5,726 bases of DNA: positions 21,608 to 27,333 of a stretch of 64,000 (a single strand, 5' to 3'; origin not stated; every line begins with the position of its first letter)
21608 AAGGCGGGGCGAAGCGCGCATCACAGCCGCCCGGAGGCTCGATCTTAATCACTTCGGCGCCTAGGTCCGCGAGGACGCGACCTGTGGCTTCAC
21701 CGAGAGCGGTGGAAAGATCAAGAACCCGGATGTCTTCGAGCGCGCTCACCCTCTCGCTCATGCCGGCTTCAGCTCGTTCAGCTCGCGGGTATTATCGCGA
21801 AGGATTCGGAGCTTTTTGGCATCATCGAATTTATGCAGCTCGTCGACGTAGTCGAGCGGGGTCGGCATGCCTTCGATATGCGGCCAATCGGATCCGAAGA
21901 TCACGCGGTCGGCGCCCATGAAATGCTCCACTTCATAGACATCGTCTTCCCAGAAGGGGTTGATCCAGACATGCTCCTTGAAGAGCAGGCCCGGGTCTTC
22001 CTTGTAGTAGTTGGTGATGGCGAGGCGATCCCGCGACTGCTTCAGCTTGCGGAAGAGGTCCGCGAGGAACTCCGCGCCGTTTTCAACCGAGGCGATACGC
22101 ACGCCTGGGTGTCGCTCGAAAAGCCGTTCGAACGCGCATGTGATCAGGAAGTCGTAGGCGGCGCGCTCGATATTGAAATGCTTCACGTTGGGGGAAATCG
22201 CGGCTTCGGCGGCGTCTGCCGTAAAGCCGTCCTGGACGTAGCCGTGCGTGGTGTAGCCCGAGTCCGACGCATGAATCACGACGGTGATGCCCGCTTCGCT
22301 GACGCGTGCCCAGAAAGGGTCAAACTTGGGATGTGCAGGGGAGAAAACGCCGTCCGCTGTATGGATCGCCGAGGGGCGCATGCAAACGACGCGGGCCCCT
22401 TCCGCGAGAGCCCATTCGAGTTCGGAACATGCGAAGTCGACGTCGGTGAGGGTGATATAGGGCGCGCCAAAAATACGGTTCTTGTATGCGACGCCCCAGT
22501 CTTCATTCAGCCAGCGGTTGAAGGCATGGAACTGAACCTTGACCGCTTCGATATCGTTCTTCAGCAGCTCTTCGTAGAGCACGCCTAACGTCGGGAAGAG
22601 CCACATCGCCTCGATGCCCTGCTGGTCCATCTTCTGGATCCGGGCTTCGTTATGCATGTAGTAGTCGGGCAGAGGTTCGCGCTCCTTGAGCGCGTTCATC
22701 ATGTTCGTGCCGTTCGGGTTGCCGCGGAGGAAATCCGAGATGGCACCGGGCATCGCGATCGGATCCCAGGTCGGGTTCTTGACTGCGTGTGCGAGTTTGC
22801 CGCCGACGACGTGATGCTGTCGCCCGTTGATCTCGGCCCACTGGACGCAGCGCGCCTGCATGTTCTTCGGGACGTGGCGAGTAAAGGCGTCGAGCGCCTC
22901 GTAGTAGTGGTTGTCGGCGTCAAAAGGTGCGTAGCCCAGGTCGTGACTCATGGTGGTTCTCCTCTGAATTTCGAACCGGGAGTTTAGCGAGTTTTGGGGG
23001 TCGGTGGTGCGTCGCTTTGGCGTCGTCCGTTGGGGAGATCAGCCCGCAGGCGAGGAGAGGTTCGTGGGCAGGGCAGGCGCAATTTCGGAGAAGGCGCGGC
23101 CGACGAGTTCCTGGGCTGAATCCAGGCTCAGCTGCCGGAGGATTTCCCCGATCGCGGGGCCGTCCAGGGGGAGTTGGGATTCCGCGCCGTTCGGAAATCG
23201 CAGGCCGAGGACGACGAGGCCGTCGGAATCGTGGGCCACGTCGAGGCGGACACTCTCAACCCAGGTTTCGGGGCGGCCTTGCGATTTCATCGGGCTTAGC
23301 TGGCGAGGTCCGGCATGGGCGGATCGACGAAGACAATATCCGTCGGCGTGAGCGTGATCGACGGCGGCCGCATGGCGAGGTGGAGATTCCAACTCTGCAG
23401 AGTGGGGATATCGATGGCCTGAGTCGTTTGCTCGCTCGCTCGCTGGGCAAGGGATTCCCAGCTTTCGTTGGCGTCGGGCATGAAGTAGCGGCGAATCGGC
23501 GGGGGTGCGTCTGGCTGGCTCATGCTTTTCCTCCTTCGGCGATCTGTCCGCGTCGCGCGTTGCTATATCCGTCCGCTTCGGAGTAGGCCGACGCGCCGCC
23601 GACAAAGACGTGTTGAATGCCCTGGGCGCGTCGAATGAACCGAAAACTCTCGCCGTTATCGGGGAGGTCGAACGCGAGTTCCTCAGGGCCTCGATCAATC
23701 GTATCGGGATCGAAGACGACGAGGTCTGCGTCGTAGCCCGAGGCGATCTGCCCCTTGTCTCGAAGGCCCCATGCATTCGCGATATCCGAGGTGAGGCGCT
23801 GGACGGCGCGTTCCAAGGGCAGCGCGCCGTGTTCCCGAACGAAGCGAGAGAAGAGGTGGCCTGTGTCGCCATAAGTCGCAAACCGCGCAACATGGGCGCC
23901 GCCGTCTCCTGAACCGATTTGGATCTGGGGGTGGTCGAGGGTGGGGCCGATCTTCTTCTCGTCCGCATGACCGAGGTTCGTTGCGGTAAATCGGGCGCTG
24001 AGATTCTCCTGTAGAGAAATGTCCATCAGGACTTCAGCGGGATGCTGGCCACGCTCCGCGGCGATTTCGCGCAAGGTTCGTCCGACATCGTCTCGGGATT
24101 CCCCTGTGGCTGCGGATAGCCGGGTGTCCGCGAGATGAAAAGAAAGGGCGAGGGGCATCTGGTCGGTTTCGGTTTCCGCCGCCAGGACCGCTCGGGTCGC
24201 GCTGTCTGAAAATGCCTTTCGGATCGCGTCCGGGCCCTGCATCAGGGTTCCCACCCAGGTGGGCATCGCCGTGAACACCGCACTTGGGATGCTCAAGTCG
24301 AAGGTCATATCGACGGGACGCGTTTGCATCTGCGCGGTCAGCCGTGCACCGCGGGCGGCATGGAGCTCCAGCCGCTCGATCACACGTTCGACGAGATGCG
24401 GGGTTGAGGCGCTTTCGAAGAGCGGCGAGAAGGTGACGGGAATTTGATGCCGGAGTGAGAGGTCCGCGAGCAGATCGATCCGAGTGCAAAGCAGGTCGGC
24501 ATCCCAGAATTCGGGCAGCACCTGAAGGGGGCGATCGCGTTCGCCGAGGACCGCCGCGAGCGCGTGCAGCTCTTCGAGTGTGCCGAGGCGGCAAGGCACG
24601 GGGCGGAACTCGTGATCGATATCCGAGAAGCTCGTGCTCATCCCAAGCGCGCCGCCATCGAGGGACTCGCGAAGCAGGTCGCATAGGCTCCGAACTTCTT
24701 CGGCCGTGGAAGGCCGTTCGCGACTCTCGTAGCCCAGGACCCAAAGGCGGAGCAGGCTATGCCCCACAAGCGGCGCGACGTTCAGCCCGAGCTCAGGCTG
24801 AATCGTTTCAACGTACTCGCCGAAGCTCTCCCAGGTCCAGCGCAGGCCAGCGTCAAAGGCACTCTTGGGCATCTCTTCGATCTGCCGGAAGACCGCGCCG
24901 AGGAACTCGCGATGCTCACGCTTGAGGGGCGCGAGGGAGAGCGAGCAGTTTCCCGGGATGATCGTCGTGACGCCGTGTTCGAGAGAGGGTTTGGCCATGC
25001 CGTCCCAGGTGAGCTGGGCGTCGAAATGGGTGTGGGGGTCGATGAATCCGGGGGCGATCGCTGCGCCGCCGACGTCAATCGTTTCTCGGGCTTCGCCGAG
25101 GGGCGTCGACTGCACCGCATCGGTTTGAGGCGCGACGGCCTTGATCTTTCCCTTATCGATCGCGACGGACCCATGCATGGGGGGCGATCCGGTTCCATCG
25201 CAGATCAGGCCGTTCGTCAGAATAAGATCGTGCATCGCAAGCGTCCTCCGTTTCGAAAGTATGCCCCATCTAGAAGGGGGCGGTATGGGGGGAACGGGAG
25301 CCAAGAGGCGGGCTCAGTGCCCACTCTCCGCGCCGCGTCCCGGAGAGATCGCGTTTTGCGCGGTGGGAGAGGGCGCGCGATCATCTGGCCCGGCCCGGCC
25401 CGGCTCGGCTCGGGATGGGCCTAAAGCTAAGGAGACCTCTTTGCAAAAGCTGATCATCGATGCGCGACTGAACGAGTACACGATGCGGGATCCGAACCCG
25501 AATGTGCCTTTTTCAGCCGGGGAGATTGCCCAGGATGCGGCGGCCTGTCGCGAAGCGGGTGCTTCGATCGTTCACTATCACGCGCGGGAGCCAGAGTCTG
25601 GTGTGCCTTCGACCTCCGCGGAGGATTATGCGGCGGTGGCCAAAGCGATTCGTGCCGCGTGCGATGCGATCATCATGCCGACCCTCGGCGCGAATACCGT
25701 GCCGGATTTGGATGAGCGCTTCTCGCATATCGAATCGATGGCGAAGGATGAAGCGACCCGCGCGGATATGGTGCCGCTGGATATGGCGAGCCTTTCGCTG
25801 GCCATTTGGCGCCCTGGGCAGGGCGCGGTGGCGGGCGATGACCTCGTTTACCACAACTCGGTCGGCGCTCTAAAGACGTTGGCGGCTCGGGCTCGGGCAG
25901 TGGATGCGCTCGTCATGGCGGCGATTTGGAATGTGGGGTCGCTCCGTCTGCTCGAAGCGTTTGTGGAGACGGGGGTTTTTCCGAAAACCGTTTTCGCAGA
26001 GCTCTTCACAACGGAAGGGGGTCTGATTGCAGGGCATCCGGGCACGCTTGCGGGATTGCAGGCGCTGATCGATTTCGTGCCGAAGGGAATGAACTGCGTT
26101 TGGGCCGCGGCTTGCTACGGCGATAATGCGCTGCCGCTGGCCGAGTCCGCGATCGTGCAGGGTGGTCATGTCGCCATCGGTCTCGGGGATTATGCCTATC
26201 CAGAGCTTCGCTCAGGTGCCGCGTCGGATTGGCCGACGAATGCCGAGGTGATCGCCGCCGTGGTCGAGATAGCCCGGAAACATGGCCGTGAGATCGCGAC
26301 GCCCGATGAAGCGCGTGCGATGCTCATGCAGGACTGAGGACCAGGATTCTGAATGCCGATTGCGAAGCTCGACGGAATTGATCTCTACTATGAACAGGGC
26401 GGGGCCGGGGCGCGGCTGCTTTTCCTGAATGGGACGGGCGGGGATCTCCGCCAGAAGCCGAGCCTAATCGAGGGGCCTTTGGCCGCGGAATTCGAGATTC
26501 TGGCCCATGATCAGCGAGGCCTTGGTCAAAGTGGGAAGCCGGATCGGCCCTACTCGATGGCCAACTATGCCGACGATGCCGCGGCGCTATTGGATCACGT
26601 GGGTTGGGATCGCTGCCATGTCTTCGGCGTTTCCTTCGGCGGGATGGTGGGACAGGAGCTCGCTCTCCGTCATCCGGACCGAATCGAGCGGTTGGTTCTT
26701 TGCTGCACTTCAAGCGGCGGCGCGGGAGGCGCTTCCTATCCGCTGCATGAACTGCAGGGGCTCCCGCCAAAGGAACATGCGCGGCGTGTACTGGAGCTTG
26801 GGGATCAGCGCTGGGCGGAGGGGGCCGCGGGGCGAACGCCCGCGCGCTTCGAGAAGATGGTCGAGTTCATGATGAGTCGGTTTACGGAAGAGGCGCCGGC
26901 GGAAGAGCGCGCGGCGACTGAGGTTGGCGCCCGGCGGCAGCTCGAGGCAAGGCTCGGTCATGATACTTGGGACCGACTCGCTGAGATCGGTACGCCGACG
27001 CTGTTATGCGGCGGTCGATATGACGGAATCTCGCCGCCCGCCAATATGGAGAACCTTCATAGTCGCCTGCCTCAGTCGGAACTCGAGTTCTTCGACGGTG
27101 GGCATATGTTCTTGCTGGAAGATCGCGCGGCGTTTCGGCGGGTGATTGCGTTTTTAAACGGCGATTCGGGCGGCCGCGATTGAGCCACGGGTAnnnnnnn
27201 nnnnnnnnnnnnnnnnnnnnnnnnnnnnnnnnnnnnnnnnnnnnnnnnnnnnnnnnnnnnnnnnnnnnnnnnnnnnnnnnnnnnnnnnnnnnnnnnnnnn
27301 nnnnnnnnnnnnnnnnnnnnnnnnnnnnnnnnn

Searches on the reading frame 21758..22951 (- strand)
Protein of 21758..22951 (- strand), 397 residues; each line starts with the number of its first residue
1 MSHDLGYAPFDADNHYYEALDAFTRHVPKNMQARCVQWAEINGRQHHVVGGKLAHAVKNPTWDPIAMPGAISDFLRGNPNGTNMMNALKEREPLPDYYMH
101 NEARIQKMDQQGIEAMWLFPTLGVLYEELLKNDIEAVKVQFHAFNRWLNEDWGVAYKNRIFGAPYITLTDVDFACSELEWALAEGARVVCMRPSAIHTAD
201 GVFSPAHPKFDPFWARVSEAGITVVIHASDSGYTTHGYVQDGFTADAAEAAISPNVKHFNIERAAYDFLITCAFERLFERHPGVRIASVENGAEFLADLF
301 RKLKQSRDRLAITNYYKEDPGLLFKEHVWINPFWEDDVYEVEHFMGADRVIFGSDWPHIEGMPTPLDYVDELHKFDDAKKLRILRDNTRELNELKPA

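Call 91: search_protein_families(library=pfam, proteins=[window:21758-22951:-], max_evalue=0.0001)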
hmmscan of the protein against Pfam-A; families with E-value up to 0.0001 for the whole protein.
window:21758-22951:- (397 aa): 1 family
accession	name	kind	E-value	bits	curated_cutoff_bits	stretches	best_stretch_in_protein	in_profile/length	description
PF04909.20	Amidohydro_2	-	8.4e-15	55.7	26.4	1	136-391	55-286/289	Amidohydrolase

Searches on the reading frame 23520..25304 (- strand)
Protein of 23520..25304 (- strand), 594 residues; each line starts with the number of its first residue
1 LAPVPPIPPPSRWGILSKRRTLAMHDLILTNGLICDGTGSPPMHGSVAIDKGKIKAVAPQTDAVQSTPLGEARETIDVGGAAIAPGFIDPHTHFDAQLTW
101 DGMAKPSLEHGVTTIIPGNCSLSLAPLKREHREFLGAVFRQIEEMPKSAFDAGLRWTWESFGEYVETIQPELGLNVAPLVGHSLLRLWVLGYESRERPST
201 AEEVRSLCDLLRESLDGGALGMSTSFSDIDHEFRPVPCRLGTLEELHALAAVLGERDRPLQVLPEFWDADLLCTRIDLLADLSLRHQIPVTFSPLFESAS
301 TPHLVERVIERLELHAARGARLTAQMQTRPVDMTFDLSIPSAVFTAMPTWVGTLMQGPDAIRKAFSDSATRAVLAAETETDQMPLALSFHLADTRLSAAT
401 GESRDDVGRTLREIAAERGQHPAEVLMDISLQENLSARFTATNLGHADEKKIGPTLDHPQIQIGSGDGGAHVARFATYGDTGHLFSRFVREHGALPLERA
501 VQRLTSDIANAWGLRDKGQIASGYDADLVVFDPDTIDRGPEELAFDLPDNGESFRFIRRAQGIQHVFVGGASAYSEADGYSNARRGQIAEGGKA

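Call 91: search_protein_families(library=pfam, proteins=[window:23520-25304:-], max_evalue=0.0001)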
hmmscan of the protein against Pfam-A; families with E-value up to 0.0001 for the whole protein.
window:23520-25304:- (594 aa): 2 families
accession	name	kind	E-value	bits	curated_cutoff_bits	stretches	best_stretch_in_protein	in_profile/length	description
PF07969.17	Amidohydro_3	-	2.5e-24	87.1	29.7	1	74-569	1-467/472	Amidohydrolase family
PF01979.26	Amidohydro_1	-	2.8e-13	50.3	25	1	490-570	276-342/345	Amidohydrolase family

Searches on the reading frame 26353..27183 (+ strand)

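Call 25: search_protein_families(library=pfam, proteins=[window:26353-27183:+], max_evalue=0.001)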
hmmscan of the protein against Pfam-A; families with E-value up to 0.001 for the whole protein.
window:26353-27183:+ (276 aa): 3 families
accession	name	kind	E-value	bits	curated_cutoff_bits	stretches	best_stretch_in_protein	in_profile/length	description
PF00561.26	Abhydrolase_1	-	2.7e-29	103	25.8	1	22-257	3-244/245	alpha/beta hydrolase fold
PF12697.13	Abhydrolase_6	-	7.4e-18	66.4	26.3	1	22-262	1-215/217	Alpha/beta hydrolase family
PF12146.15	Hydrolase_4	-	6.3e-17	62.1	27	1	43-256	28-237/239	Serine aminopeptidase, S33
